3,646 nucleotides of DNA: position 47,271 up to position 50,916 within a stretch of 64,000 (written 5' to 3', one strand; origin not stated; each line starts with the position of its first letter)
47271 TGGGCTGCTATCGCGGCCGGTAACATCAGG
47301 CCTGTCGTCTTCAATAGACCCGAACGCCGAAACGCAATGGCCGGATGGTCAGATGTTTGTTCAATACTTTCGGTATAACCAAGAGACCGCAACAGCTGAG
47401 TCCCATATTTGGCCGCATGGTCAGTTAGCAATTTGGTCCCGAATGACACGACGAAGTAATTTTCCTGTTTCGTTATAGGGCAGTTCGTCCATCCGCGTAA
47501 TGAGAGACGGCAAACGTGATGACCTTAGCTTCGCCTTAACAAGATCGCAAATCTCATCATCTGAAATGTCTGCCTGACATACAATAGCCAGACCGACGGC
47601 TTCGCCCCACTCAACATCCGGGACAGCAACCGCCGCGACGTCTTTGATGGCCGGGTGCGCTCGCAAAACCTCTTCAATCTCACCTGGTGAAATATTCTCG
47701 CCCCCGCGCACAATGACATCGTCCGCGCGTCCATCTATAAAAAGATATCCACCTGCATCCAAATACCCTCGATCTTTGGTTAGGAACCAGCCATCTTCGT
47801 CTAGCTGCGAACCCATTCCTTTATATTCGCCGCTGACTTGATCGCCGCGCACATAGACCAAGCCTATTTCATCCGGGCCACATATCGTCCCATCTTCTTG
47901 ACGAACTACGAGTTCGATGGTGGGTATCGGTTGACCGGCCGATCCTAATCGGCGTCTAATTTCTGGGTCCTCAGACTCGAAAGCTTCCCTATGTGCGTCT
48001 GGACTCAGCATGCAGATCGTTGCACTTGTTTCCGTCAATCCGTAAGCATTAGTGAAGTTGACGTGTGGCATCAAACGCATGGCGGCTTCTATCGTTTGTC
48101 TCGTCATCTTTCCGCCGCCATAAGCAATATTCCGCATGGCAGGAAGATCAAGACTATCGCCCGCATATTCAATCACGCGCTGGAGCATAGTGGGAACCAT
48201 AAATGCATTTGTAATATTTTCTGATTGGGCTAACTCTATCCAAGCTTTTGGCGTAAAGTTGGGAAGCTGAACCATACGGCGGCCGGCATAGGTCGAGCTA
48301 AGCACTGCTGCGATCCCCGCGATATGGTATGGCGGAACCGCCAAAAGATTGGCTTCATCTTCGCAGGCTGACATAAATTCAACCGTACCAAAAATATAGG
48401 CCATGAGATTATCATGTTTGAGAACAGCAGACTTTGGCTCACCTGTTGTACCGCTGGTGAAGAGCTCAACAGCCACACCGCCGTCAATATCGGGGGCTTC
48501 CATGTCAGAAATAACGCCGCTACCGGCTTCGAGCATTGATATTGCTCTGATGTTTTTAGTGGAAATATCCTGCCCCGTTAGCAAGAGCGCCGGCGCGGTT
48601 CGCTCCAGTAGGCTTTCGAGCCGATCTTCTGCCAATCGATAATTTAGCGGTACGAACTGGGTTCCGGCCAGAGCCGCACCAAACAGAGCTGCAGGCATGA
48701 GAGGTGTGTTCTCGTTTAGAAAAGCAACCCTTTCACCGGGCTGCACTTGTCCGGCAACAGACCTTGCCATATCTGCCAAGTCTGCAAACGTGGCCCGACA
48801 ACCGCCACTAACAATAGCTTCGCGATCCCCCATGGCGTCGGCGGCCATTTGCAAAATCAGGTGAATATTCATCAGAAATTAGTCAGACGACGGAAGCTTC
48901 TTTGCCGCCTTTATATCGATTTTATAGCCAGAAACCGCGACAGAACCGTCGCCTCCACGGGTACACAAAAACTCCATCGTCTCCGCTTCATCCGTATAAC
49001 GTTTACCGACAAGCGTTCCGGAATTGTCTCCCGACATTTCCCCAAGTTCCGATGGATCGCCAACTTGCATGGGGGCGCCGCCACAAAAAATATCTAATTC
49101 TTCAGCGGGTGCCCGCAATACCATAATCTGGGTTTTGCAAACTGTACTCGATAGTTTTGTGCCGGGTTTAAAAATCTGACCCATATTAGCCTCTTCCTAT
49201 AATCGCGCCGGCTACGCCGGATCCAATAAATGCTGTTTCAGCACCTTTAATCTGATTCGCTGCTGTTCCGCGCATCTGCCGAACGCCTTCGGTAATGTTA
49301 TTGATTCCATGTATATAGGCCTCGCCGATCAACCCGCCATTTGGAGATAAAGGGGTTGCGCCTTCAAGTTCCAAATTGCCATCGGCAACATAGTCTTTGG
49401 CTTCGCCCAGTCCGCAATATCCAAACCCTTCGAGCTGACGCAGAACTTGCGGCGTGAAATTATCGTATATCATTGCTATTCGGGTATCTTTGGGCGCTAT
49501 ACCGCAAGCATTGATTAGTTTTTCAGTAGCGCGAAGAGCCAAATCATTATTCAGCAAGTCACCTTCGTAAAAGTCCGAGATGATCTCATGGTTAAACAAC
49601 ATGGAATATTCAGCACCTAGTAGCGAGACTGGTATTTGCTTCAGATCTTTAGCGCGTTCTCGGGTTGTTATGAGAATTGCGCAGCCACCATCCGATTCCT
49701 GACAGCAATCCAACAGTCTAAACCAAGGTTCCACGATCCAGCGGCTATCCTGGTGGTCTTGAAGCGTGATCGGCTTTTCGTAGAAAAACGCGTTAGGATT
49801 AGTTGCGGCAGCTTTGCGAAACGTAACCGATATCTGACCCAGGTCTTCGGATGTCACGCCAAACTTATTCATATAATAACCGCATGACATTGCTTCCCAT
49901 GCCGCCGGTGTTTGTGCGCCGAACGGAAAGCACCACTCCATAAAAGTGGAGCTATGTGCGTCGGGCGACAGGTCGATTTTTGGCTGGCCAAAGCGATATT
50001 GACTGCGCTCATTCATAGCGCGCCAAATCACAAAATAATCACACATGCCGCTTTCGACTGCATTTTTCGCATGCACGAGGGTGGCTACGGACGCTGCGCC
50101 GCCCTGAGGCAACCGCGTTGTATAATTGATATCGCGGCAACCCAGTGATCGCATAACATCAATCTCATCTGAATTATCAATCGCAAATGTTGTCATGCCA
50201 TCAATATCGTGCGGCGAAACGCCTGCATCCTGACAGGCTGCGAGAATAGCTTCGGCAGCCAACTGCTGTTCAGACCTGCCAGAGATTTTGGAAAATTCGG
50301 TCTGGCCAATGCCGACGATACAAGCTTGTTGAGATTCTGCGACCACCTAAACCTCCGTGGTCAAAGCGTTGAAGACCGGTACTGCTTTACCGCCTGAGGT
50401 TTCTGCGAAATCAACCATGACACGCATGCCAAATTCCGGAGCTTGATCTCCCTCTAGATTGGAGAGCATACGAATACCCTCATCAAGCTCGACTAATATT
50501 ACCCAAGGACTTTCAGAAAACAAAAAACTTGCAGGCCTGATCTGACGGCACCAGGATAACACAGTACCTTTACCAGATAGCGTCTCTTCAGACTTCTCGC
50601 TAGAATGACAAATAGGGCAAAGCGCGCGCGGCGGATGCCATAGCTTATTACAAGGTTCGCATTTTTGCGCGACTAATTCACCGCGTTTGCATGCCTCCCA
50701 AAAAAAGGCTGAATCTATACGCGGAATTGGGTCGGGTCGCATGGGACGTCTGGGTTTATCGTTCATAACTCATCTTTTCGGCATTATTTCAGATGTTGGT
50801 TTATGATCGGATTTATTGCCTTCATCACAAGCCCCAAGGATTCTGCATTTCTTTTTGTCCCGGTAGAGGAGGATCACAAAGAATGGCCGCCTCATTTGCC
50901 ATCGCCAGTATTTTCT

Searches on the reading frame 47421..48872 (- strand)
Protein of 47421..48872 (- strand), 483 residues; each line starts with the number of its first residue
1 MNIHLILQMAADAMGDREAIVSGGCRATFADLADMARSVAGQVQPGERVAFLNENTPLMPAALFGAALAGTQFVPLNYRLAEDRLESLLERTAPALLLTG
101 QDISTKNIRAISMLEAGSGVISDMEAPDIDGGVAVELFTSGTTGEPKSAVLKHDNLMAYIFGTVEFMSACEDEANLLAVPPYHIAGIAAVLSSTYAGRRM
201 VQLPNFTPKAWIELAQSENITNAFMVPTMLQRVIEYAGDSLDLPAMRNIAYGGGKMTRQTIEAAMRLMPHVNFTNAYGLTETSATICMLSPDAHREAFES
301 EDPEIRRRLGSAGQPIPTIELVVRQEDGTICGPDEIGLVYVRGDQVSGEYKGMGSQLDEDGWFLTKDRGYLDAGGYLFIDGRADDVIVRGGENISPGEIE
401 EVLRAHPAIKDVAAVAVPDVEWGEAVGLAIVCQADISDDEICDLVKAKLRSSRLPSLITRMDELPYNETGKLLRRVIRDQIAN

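Call 16: search_protein_families(library=pfam, proteins=[window:47421-48872:-])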
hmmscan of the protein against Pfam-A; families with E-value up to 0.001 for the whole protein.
window:47421-48872:- (483 aa): 2 families
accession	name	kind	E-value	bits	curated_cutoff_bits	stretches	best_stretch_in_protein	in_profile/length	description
PF00501.34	AMP-binding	-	4.8e-57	193.9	29.9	1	9-350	3-383/384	AMP-binding enzyme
PF13193.12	AMP-binding_C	-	3.1e-11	44.5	24.5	1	398-471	1-76/76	AMP-binding enzyme C-terminal domain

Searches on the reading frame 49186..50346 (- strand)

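Call 16: search_protein_families(library=pfam, proteins=[window:49186-50346:-])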
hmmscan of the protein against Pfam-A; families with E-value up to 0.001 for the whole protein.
window:49186-50346:- (386 aa): 1 family
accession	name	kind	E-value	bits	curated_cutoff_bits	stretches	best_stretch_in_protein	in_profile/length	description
PF22691.2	Thiolase_C_1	-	5.8e-24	84.9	28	1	268-375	18-128/144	Thiolase C-terminal domain-like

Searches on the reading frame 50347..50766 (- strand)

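Call 16: search_protein_families(library=pfam, proteins=[window:50347-50766:-])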
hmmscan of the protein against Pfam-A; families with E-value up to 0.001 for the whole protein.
window:50347-50766:- (139 aa): 2 families
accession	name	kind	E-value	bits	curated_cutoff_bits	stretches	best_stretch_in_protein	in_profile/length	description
PF01796.24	OB_ChsH2_C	-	1.7e-11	44.3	27.1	1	61-120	2-64/65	ChsH2, C-terminal OB-fold domain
PF12172.15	zf-ChsH2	-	2.2e-09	37.4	23.2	1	23-57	1-35/37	ChsH2, rubredoxin-like zinc ribbon domain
